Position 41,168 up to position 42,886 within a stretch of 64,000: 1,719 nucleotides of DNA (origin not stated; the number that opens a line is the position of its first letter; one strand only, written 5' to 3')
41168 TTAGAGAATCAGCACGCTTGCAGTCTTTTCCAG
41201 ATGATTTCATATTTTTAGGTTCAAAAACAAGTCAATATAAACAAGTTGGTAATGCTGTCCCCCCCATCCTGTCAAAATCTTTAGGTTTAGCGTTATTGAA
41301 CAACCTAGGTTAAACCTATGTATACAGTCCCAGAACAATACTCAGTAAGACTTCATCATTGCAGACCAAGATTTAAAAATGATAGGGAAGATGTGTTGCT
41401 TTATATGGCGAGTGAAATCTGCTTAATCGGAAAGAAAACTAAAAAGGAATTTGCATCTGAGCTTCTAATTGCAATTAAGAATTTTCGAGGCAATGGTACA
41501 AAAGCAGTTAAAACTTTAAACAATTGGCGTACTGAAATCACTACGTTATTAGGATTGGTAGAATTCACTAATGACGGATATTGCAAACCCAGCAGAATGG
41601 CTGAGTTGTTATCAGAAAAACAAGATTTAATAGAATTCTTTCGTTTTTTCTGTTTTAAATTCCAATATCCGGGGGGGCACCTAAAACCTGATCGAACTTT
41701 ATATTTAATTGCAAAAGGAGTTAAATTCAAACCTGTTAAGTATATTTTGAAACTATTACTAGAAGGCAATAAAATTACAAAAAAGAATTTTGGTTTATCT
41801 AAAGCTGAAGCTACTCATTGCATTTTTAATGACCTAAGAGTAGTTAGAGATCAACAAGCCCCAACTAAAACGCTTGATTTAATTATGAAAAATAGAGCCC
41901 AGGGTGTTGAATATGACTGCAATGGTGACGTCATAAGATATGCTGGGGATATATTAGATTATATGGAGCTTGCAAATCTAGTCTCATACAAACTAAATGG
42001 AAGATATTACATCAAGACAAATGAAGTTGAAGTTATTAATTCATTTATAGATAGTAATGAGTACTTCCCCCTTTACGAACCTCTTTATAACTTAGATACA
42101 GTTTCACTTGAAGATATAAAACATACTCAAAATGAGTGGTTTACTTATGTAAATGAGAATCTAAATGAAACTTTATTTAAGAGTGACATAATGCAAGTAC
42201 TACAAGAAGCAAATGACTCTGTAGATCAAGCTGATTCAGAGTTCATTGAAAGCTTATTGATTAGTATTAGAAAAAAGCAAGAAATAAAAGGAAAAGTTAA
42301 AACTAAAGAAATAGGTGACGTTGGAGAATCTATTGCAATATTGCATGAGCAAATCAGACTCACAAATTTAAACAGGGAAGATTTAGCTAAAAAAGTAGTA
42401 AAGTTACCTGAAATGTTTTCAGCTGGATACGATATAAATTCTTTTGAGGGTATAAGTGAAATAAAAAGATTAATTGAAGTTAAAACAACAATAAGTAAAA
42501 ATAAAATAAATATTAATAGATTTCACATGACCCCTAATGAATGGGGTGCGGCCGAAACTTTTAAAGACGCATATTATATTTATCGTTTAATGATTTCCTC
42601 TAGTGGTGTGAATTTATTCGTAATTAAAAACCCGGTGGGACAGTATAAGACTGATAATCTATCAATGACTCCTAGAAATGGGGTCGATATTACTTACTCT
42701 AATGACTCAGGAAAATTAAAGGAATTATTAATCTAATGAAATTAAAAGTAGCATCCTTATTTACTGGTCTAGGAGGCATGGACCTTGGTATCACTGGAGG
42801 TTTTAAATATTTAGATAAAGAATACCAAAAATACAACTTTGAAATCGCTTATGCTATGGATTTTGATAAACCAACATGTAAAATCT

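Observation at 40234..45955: AT-rich 5.7-kb island abutting tRNA-Leu: two divergent m5C methyltransferases flanking a DUF3883-like nuclease candidate, plus a NERD-UvrD helicase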

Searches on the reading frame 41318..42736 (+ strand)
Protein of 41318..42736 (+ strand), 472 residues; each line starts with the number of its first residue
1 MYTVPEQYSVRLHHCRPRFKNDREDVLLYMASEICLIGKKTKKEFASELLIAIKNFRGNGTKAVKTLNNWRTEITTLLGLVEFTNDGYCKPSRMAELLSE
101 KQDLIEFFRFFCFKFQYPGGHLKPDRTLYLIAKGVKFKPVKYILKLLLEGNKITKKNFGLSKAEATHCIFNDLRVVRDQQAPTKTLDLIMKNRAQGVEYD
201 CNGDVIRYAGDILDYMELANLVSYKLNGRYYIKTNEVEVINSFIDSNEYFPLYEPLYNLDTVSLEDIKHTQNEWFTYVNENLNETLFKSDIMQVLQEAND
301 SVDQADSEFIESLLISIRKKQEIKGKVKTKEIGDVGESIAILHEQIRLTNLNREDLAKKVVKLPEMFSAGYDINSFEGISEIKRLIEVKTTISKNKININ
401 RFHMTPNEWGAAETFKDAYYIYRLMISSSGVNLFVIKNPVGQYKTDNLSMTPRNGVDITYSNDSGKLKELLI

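Call 4: search_protein_families(library=pfam, proteins=[window:41318-42736:+], max_evalue=0.01)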
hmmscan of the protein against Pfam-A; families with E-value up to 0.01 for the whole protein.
window:41318-42736:+ (472 aa): 2 families
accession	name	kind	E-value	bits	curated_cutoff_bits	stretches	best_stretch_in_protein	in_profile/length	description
PF11564.14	BpuJI_N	-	7.1e-96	321.1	25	1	2-275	1-278/278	Restriction endonuclease BpuJI - N terminal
PF13020.12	NOV_C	-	1.4e-13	51.1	22.1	1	337-429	2-84/91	Protein NO VEIN, C-terminal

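Call 5: search_protein_families(library=ncbifam, proteins=[window:41318-42736:+], max_evalue=0.01)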
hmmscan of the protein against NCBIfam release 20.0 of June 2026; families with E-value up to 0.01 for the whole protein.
window:41318-42736:+ (472 aa): 0 families

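Call 6: search_protein_families(library=padloc, proteins=[window:41318-42736:+], max_evalue=0.01)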
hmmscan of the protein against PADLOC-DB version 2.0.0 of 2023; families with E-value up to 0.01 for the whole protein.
window:41318-42736:+ (472 aa): 8 families
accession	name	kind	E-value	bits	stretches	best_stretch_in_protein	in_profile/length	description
PDLC03432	REase_II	-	2.3e-30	103.9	1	11-453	10-439/462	Type II restriction enzyme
PDLC05008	PDC-S36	-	2.4e-20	71.4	1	255-441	76-265/280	-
PDLC04021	PD-T4-1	-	2.6e-14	51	1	328-430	246-349/383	-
PDLC03964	TmtA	-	2.7e-09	33.7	1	321-440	1398-1517/1538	-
PDLC03966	TmtA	-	8.2e-09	31.8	1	326-447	1522-1636/1655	-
PDLC04022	PD-T4-1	-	5.9e-07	27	1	330-430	81-182/216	-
PDLC03965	TmtA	-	5.2e-06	22.7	1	327-441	1236-1338/1370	-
PDLC03969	TmtA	-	0.00027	16.6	1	370-442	1418-1489/1563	-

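Call 7: search_solved_structures(query=window:41318-42733:+, max_evalue=0.01, show_alignments=2)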
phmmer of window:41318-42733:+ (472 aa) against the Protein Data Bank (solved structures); distinct sequences matched with E-value up to 0.01: 2.
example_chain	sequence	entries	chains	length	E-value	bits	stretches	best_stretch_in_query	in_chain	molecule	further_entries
2vla_A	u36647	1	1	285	2.4e-17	66.2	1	15-281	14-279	RESTRICTION ENDONUCLEASE R.BPUJI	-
5hlt_A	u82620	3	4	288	2.5e-17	66.1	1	15-281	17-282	Restriction endonuclease R.BpuJI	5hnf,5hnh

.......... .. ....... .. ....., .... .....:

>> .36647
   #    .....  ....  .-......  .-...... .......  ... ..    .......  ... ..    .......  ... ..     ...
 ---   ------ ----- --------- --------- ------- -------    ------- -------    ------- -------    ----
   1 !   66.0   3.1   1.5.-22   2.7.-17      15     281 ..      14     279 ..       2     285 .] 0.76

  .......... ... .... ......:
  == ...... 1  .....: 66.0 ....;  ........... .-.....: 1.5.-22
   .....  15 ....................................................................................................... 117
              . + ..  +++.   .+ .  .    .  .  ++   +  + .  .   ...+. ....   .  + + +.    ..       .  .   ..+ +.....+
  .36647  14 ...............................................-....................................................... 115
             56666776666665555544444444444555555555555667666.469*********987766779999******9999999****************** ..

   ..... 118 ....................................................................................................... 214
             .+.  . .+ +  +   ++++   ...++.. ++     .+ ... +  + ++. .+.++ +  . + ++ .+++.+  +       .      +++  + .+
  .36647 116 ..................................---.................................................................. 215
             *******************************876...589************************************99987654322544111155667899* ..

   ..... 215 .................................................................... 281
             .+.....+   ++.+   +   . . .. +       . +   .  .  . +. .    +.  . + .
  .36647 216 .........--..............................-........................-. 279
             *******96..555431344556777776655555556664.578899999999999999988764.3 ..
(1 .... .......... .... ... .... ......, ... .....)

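Call 16: find_homologous_proteins(query=window:41318-42733:+, max_evalue=0.00001)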
Query window:41318-42733:+ (472 aa): 2443 proteins with E <= 0.00001 among 8000 candidates; the best 120 are listed.
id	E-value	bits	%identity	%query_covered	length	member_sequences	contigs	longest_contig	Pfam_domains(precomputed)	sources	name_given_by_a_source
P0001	0.0e+0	1061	100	100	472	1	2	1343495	PF13020.13,PF11564.16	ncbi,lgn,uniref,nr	ncbi:DUF3883 domain-containing protein [Cocleimonas flava]|uniref:Uncharacterized protein DUF3883 n=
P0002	2.3e-225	767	71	100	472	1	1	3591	PF13020.13,PF11564.16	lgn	-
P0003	7.4e-217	739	68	100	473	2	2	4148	PF13020.13,PF11564.16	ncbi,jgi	jgi:hypothetical protein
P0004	3.6e-216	736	69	100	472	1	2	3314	PF13020.13,PF11564.16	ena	-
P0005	1.1e-215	735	68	100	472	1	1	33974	PF13020.13,PF11564.16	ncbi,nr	ncbi:MAG: DUF3883 domain-containing protein [Colwellia sp.]|nr:DUF3883 domain-containing protein [Co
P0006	5.4e-215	733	68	100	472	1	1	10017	PF13020.13,PF11564.16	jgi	jgi:hypothetical protein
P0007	2.7e-212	724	68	100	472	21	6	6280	PF13020.13,PF11564.16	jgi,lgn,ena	-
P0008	1.3e-207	708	66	100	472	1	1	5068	PF13020.13,PF11564.16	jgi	jgi:hypothetical protein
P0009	5.8e-204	696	64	100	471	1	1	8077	PF13020.13,PF11564.16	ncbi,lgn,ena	-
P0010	5.9e-202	690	65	100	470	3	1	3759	PF13020.13,PF11564.16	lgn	-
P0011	8.4e-202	689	64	100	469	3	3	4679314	PF13020.13,PF11564.16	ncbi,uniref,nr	ncbi:DUF3883 domain-containing protein [Alteromonas sp. ALT199]|uniref:protein NO VEIN domain-contai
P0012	2.9e-200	684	64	100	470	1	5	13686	PF13020.13,PF11564.16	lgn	-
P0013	4.9e-200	683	63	100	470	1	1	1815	PF13020.13,PF11564.16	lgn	-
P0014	2.2e-199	681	64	100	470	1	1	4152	PF13020.13,PF11564.16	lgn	-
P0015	1.4e-197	675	64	100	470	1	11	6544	PF13020.13,PF11564.16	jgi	jgi:hypothetical protein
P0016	5.2e-197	673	68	92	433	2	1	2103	PF13020.13,PF11564.16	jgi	-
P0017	1.1e-195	669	61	100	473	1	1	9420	PF13020.13,PF11564.16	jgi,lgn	jgi:hypothetical protein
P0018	3.3e-195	667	61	100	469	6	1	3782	PF13020.13,PF11564.16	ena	-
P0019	4.7e-194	664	61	100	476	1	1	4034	PF13020.13,PF11564.16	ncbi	-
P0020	1.2e-190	652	61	100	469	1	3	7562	PF13020.13,PF11564.16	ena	-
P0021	2.9e-186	638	60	100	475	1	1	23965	PF13020.13,PF11564.16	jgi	jgi:hypothetical protein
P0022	1.7e-183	629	60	100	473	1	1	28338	PF13020.13,PF11564.16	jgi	jgi:hypothetical protein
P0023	2.4e-183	628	60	100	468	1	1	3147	PF13020.13,PF11564.16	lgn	-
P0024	9.6e-180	616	58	99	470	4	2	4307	PF13020.13,PF11564.16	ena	-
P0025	9.2e-175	600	55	100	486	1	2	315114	PF13020.13,PF11564.16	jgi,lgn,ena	jgi:hypothetical protein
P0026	4.0e-174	598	57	100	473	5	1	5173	PF13020.13,PF11564.16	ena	-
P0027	1.1e-170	587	54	100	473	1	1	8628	PF13020.13,PF11564.16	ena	-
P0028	2.3e-168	579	56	100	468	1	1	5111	PF13020.13,PF11564.16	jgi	jgi:hypothetical protein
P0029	7.2e-168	577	53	100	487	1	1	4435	PF13020.13,PF11564.16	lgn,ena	-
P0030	4.5e-164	565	53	100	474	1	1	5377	PF13020.13,PF11564.16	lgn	-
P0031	1.3e-163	563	52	100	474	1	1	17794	PF13020.13,PF11564.16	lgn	-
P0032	1.7e-163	563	54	100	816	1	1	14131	PF00145.24,PF13020.13,PF11564.16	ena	-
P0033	2.1e-163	563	53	100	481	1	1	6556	PF13020.13,PF11564.16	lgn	-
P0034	3.1e-163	562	52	100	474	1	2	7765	PF13020.13,PF11564.16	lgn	-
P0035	3.5e-163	562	53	100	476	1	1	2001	PF13020.13,PF11564.16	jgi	jgi:hypothetical protein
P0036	8.0e-163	561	53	100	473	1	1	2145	PF13020.13,PF11564.16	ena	-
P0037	1.6e-162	560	54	100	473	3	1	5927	PF13020.13,PF11564.16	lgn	-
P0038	2.0e-162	559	52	100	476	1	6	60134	PF13020.13,PF11564.16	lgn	-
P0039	3.4e-162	559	53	100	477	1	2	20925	PF13020.13,PF11564.16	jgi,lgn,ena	-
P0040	4.7e-162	558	53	100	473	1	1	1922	PF13020.13,PF11564.16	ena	-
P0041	5.1e-162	558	52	100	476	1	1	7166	PF13020.13,PF11564.16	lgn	-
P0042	6.6e-162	558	52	100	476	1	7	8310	PF13020.13,PF11564.16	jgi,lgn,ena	-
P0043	1.3e-161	557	52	100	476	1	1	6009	PF13020.13,PF11564.16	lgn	-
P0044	1.3e-161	557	52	100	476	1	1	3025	PF13020.13,PF11564.16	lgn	-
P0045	1.4e-161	557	52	100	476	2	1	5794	PF13020.13,PF11564.16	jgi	jgi:hypothetical protein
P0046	2.0e-161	556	52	100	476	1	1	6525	PF13020.13,PF11564.16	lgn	-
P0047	3.7e-161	555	52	100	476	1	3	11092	PF13020.13,PF11564.16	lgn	-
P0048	3.9e-161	555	52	100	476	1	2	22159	PF13020.13,PF11564.16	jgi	jgi:hypothetical protein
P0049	4.4e-161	555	52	100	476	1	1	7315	PF13020.13,PF11564.16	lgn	-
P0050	5.7e-161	554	52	100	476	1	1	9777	PF13020.13,PF11564.16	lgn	-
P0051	7.5e-161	554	52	100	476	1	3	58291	PF13020.13,PF11564.16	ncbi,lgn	-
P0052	9.4e-161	554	53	100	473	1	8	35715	PF13020.13,PF11564.16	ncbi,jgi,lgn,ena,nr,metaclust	ncbi:MAG: hypothetical protein A2259_05100 [Candidatus Moranbacteria bacterium RIFOXYA2_FULL_43_15]|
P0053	1.3e-160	553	53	100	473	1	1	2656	PF13020.13,PF11564.16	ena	-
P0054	1.4e-160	553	52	100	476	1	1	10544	PF13020.13,PF11564.16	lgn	-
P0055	1.8e-160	553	52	100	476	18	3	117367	PF13020.13,PF11564.16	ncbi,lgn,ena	-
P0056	2.0e-160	553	53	100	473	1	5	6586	PF13020.13,PF11564.16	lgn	-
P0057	2.1e-160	553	52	100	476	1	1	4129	PF13020.13,PF11564.16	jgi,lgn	-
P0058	2.6e-160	552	52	100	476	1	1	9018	PF13020.13,PF11564.16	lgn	-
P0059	2.6e-160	552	52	100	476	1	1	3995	PF13020.13,PF11564.16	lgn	-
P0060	2.7e-160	552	53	100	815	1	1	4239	PF00145.24,PF13020.13,PF11564.16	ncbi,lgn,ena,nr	ncbi:MAG: DNA (cytosine-5-)-methyltransferase [Chloroflexi bacterium]|nr:DNA (cytosine-5-)-methyltra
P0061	3.5e-160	552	52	100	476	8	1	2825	PF13020.13,PF11564.16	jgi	jgi:hypothetical protein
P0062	5.6e-160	551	53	100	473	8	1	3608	PF13020.13,PF11564.16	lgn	-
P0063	7.1e-160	551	52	100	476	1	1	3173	PF13020.13,PF11564.16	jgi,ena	-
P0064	1.0e-159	550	52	100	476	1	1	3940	PF13020.13,PF11564.16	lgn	-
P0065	1.1e-159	550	52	100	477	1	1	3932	PF13020.13,PF11564.16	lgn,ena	-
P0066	1.3e-159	550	52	100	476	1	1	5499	PF13020.13,PF11564.16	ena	-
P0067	1.6e-159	550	50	100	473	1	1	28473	PF13020.13,PF11564.16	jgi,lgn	jgi:hypothetical protein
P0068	1.8e-159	550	52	100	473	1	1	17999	PF13020.13,PF11564.16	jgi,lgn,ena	-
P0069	2.9e-159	549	52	100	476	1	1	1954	PF13020.13,PF11564.16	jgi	-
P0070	8.0e-159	547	52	100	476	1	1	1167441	PF13020.13,PF11564.16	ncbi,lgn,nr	ncbi:MAG: DUF3883 domain-containing protein [Patescibacteria group bacterium]|nr:MAG: DUF3883 domain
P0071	8.6e-159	547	52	100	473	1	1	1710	PF13020.13,PF11564.16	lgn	-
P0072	9.4e-159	547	53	100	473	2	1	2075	PF13020.13,PF11564.16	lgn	-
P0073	1.0e-158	547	51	100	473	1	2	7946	PF13020.13,PF11564.16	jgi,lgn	-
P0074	1.1e-158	547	53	100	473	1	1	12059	PF13020.13,PF11564.16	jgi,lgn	jgi:hypothetical protein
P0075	1.7e-158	546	54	94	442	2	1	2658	PF13020.13,PF11564.16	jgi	jgi:hypothetical protein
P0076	1.7e-158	546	52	100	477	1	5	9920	PF13020.13,PF11564.16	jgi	-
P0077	2.0e-158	546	51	100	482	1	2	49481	PF13020.13,PF11564.16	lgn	-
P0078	2.2e-158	546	51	100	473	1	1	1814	PF13020.13,PF11564.16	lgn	-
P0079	2.2e-158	546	51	100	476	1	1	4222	PF13020.13,PF11564.16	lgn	-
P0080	5.3e-158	545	51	99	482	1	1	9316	PF13020.13,PF11564.16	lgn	-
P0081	9.4e-158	544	52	100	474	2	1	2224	PF13020.13,PF11564.16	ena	-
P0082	1.0e-157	544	51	100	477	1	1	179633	PF13020.13,PF11564.16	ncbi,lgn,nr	ncbi:MAG: DUF3883 domain-containing protein [Patescibacteria group bacterium]|nr:DUF3883 domain-cont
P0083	1.4e-157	543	51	100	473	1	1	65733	PF13020.13,PF11564.16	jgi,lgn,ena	-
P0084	1.5e-157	543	54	100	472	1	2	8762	PF13020.13,PF11564.16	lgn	-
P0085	2.1e-157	543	53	100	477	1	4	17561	PF13020.13,PF11564.16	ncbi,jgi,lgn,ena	-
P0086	4.0e-157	542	51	100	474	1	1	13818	PF13020.13,PF11564.16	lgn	-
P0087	4.0e-157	542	53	100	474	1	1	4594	PF13020.13,PF11564.16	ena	-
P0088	7.5e-157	541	52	100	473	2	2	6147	PF13020.13,PF11564.16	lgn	-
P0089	1.3e-156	540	52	100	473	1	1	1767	PF13020.13,PF11564.16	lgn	-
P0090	2.3e-156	539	52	100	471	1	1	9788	PF13020.13,PF11564.16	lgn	-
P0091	2.4e-156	539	52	100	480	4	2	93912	PF13020.13,PF11564.16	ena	-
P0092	3.1e-156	539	53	100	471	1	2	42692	PF13020.13,PF11564.16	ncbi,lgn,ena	-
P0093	6.2e-156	538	51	100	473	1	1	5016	PF13020.13,PF11564.16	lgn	-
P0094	1.5e-155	537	51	100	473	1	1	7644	PF13020.13,PF11564.16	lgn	-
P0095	1.5e-155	537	51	100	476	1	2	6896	PF13020.13,PF11564.16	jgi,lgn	-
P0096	1.7e-155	536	52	100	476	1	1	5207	PF13020.13,PF11564.16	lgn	-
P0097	1.8e-155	536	52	100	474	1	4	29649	PF13020.13,PF11564.16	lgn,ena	-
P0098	2.4e-155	536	51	100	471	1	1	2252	PF13020.13,PF11564.16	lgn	-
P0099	3.2e-155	536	52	100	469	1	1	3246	PF13020.13,PF11564.16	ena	-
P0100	3.9e-155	535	51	100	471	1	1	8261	PF13020.13,PF11564.16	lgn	-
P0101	5.7e-155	535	53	99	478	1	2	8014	PF13020.13,PF11564.16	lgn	-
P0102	1.6e-154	533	51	100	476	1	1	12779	PF13020.13,PF11564.16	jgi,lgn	-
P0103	2.5e-154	533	50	100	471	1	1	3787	PF13020.13,PF11564.16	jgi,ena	-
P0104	2.7e-154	532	52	100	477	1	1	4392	PF13020.13,PF11564.16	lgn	-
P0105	4.4e-154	532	52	100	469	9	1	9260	PF13020.13,PF11564.16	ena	-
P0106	7.7e-154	531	50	100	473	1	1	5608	PF13020.13,PF11564.16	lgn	-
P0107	1.1e-153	530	51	100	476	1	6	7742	PF13020.13,PF11564.16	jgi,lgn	jgi:hypothetical protein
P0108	1.1e-153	530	51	100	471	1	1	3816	PF13020.13,PF11564.16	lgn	-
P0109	1.1e-153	530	52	100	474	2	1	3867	PF13020.13,PF11564.16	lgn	-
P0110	1.3e-153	530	52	100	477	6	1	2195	PF13020.13,PF11564.16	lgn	-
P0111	1.4e-153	530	50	100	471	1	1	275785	PF13020.13,PF11564.16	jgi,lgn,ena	-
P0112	1.8e-153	530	52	100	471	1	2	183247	PF13020.13,PF11564.16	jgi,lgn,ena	jgi:hypothetical protein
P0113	4.7e-153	528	51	100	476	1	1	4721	PF13020.13,PF11564.16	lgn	-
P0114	7.2e-153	528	49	100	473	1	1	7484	PF13020.13,PF11564.16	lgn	-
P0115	8.6e-153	528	51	100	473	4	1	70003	PF13020.13,PF11564.16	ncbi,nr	ncbi:MAG: DUF3883 domain-containing protein [Candidatus Pacebacteria bacterium]|nr:DUF3883 domain-co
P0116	1.4e-152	527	52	100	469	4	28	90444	PF13020.13,PF11564.16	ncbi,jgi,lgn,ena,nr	ncbi:MAG: DUF3883 domain-containing protein [Candidatus Jacksonbacteria bacterium]|jgi:hypothetical 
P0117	1.9e-152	526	50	100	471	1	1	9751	PF13020.13,PF11564.16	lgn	-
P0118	3.2e-152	526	50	100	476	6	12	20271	PF13020.13,PF11564.16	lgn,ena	-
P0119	3.3e-152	526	50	100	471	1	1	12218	PF13020.13,PF11564.16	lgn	-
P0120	3.5e-152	526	49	100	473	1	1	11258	PF13020.13,PF11564.16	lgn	-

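Call 22: find_encoding_contigs(protein=P0001, flank=10000, max_places=4)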
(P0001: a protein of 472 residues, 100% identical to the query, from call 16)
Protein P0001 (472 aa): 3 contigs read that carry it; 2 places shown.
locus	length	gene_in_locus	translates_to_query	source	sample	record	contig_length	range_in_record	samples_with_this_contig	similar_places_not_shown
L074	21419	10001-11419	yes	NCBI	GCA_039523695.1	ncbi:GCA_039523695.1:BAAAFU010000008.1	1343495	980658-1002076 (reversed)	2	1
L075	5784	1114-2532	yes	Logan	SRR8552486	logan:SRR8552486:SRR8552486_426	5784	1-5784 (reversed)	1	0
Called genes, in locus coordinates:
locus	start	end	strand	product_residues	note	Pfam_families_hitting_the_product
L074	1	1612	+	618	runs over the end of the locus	-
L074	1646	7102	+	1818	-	PF12458:DUF3686, PF13401:AAA_22 (faint), PF25472:DUF7902, PF00004:AAA (weak)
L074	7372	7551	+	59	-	-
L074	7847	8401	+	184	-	PF13453:Zn_ribbon_TFIIB (weak)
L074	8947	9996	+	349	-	PF00145:DNA_methylase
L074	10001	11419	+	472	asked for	PF11564:BpuJI_N, PF13020:NOV_C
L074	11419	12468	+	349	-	PF00145:DNA_methylase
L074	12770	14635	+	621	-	PF08378:NERD, PF00580:UvrD-helicase (weak), PF13245:AAA_19 (weak), PF01443:Viral_helicase1 (faint), PF13361:UvrD_C, PF13538:UvrD_C_2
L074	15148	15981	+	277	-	PF12974:Phosphonate-bd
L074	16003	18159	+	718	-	PF13185:GAF_2, PF00989:PAS, PF13188:PAS_8, PF08448:PAS_4, PF13426:PAS_9, PF00990:GGDEF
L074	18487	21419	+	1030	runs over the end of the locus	PF05170:AsmA, PF05359:DUF748, PF13116:YhdP, PF05170:AsmA, PF13116:YhdP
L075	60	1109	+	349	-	PF00145:DNA_methylase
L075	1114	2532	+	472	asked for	PF11564:BpuJI_N, PF13020:NOV_C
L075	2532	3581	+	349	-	PF00145:DNA_methylase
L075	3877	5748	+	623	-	PF08378:NERD, PF00580:UvrD-helicase (weak), PF13245:AAA_19 (weak), PF01443:Viral_helicase1 (faint), PF13361:UvrD_C, PF13538:UvrD_C_2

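Call 23: find_encoding_contigs(protein=P0011, flank=8000, max_places=3)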
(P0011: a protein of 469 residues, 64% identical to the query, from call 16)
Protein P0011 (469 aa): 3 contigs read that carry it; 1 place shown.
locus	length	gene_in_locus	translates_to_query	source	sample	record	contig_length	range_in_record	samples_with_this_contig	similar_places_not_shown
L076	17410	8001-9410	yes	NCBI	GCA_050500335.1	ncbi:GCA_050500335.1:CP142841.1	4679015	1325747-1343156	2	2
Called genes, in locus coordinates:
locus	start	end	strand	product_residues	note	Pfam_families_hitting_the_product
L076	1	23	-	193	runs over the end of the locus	PF12838:Fer4_7 (faint), PF04060:FeS, PF25160:LdpA_Fe-S-bd (faint), PF00037:Fer4 (weak), PF13237:Fer4_10, PF14697:Fer4_21, PF13187:Fer4_9 (weak)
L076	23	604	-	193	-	PF02508:Rnf-Nqr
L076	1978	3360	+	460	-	PF01554:MatE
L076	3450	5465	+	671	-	PF04851:ResIII, PF17757:UvrB_inter, PF27431:UvrB_3rd, PF00271:Helicase_C, PF12344:UvrB, PF02151:UVR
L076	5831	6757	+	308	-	PF00126:HTH_1, PF03466:LysR_substrate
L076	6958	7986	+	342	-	PF00145:DNA_methylase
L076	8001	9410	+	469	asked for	PF11564:BpuJI_N, PF13020:NOV_C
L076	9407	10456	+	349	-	PF00145:DNA_methylase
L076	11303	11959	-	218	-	PF01171:ATP_bind_3 (faint), PF06508:QueC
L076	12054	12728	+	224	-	PF04055:Radical_SAM (weak)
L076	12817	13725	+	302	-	-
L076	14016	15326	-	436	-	PF13006:Nterm_IS4, PF01609:DDE_Tnp_1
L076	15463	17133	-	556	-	PF13522:GATase_6, PF13537:GATase_7, PF12481:DUF3700, PF00733:Asn_synthase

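Call 24: find_encoding_contigs(protein=P0005, flank=8000, max_places=3)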
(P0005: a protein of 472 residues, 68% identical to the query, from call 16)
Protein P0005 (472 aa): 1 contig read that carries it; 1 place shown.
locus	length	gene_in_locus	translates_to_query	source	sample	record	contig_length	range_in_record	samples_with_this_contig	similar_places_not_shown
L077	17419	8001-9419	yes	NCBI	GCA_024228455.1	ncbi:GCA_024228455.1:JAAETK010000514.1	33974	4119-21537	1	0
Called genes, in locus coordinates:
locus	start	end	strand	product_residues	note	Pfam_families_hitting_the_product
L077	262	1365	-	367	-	-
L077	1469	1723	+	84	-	-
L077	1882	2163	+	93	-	-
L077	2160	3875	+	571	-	PF02534:T4SS-DNA_transf (faint), PF01935:DUF87 (weak), PF10412:TrwB_AAD_bind, PF12696:TraG-D_C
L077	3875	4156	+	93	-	-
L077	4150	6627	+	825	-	PF08751:TrwC, PF13173:AAA_14 (faint), PF13086:AAA_11 (faint), PF13245:AAA_19, PF13604:AAA_30, PF20720:nSTAND3 (faint), PF01443:Viral_helicase1 (weak), PF18335:SH3_13, +1 more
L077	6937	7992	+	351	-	PF00145:DNA_methylase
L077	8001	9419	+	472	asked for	PF11564:BpuJI_N, PF13020:NOV_C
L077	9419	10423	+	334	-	PF00145:DNA_methylase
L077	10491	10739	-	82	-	-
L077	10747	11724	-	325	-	PF00589:Phage_integrase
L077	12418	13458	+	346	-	PF25973:BSH_CzcB (weak), PF25876:HH_MFP_RND (weak)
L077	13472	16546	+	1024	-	PF00873:ACR_tran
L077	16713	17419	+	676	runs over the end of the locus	PF02518:HATPase_c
